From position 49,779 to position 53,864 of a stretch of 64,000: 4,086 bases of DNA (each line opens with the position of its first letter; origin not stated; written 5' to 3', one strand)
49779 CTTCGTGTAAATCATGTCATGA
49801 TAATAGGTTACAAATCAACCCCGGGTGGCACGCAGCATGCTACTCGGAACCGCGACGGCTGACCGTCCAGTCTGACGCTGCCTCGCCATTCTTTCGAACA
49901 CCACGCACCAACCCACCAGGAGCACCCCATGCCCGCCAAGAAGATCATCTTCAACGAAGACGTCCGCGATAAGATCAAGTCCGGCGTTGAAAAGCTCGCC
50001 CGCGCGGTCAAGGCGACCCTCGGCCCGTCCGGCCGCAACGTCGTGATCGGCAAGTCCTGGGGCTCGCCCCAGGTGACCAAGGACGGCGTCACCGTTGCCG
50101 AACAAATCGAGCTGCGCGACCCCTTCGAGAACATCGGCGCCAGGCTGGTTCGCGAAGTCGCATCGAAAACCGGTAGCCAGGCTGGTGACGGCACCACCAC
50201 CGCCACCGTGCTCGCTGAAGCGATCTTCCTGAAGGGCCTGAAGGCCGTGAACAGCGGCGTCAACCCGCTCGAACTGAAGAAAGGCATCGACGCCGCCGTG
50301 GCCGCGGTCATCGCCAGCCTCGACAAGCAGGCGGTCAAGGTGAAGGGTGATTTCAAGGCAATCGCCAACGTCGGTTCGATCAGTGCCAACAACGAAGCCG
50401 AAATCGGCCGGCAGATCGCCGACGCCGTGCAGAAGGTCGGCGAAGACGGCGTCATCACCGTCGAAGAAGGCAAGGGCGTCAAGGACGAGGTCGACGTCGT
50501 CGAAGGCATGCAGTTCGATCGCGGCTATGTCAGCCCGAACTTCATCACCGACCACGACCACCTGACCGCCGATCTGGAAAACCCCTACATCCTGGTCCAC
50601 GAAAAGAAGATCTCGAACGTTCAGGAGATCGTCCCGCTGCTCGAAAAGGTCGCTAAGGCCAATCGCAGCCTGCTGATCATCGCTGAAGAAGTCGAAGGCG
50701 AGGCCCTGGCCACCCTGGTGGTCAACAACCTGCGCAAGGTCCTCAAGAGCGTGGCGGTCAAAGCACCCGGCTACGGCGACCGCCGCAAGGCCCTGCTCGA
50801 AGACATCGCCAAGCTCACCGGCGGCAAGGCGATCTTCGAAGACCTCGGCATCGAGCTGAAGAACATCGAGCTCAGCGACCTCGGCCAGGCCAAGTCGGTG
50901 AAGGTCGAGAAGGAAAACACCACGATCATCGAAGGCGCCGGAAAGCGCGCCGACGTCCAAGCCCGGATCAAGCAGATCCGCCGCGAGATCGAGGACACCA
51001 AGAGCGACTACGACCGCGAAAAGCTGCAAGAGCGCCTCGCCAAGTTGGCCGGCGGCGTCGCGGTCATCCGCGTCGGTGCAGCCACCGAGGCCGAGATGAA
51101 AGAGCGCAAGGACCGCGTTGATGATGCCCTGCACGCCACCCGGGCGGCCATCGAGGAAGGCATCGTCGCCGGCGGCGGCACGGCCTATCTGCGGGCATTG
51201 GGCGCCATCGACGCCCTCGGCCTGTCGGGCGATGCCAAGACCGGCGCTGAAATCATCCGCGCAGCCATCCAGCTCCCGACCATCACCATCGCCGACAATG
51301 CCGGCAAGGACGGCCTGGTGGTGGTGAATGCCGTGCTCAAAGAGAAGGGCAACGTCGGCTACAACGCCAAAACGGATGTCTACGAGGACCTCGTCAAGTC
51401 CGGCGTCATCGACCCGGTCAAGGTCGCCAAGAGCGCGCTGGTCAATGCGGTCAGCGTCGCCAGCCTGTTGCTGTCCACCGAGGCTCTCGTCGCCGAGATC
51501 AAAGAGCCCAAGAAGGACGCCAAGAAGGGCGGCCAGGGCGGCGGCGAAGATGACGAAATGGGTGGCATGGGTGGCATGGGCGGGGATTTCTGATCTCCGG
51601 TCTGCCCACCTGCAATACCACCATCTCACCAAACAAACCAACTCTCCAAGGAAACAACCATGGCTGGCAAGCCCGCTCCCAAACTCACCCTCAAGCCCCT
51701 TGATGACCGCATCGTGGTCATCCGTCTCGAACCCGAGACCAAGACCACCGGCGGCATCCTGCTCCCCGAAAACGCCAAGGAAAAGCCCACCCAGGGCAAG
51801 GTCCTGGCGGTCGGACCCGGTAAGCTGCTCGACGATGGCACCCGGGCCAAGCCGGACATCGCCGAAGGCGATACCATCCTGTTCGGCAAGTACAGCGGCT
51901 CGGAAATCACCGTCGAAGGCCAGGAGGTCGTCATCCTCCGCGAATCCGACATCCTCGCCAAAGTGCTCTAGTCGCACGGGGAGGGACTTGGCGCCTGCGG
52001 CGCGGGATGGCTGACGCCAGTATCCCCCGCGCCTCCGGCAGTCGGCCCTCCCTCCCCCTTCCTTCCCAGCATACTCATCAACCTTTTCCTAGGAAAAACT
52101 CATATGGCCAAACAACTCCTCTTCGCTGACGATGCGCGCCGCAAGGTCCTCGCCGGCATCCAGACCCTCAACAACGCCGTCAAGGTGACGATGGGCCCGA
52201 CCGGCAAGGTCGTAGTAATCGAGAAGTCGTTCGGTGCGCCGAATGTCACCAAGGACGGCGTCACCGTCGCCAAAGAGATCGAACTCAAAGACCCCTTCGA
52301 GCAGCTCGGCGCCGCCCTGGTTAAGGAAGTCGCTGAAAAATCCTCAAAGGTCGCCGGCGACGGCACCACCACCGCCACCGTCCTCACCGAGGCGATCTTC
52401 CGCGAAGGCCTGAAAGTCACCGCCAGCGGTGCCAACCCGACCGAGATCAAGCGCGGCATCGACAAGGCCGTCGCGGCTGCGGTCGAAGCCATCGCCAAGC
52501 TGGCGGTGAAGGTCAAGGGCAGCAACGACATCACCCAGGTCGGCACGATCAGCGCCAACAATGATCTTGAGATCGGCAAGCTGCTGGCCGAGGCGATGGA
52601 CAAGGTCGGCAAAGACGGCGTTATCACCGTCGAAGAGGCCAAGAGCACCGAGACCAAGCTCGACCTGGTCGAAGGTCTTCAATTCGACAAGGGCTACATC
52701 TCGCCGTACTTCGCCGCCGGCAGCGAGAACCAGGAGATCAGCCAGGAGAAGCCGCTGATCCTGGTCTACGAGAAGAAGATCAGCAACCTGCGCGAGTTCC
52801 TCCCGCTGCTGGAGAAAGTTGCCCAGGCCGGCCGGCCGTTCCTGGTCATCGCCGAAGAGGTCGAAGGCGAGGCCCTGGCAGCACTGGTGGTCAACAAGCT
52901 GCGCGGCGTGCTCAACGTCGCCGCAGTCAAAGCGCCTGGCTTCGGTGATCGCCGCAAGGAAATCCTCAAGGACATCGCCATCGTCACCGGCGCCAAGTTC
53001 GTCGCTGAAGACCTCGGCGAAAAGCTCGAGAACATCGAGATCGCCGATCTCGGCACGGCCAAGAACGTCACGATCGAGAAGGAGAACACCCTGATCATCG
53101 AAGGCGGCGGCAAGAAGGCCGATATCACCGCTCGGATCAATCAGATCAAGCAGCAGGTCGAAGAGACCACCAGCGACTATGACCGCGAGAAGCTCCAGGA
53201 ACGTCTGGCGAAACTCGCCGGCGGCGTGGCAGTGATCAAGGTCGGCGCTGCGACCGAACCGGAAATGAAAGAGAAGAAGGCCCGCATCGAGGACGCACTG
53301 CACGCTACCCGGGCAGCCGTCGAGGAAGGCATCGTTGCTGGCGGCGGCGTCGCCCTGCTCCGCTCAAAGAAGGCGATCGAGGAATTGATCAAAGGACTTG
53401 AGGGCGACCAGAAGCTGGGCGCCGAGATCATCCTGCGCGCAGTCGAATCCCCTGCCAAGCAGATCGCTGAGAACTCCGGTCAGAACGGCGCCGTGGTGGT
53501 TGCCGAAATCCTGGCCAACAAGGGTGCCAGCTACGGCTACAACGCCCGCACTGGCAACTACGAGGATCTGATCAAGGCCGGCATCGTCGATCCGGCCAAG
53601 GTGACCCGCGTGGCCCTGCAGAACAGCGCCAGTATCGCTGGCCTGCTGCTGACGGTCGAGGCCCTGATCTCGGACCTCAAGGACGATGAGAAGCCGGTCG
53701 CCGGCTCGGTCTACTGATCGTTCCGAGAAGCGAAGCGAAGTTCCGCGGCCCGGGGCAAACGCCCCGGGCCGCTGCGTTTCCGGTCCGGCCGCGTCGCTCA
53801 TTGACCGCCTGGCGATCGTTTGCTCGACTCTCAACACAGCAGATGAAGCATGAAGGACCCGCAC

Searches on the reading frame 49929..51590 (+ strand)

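Call 24: search_protein_families(library=pfam, max_evalue=0.01, proteins=[window:49929-51590:+])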
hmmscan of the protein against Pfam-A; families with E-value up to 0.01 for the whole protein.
window:49929-51590:+ (554 aa): 1 family
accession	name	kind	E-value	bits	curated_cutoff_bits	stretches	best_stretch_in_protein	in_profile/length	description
PF00118.29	Cpn60_TCP1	-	1.3e-72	245.6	34.3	1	23-523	1-488/490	TCP-1/cpn60 chaperonin family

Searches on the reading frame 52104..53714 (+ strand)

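Call 24: search_protein_families(library=pfam, max_evalue=0.01, proteins=[window:52104-53714:+])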
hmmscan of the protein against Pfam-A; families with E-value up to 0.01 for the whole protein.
window:52104-53714:+ (537 aa): 1 family
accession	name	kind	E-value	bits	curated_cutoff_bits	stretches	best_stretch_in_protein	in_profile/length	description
PF00118.29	Cpn60_TCP1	-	1.4e-78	265.2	34.3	1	22-524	1-488/490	TCP-1/cpn60 chaperonin family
